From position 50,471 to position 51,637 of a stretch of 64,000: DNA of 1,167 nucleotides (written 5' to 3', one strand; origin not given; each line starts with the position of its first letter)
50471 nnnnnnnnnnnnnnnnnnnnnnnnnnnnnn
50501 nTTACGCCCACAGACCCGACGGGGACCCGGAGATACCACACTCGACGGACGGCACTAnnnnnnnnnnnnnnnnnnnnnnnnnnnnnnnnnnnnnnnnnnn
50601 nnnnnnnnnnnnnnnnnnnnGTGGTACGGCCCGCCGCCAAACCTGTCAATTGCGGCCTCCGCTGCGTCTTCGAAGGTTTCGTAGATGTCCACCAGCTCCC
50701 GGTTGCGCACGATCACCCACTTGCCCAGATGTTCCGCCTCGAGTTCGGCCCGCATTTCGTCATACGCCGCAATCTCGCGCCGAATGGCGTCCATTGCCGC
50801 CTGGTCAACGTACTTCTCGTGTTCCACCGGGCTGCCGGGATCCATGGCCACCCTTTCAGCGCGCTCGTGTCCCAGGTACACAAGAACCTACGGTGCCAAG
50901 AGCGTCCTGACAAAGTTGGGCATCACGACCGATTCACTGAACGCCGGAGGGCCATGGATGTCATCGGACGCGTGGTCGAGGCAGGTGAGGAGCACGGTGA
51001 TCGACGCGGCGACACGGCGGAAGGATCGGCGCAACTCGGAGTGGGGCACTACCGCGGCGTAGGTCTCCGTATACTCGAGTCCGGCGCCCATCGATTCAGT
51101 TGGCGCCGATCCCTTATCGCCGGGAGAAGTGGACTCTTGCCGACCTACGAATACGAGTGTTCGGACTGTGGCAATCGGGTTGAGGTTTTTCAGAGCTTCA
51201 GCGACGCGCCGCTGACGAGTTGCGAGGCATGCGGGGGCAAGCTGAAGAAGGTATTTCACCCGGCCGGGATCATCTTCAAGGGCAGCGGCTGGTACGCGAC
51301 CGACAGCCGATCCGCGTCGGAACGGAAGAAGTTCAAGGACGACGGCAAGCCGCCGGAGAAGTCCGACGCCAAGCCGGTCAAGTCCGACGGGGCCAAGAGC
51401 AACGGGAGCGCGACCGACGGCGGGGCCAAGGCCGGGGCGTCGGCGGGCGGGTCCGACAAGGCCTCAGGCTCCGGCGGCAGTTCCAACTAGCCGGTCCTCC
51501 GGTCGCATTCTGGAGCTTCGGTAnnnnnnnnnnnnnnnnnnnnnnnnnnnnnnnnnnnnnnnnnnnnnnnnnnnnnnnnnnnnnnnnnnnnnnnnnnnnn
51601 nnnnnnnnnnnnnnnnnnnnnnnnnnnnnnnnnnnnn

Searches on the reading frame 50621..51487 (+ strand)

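Call 10: search_protein_families(library=pfam, proteins=[window:50621-51487:+], max_evalue=0.01)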
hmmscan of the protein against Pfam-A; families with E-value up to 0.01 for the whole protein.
window:50621-51487:+ (289 aa): 2 families
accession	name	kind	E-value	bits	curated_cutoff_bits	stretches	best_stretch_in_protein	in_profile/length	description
PF09723.15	Zn_ribbon_8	-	1.1e-14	54.6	34.4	1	174-212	2-41/41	Zinc ribbon domain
PF23455.1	DUF7129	-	2.4e-05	24.4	30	1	177-209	11-38/45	Domain of unknown function (DUF7129)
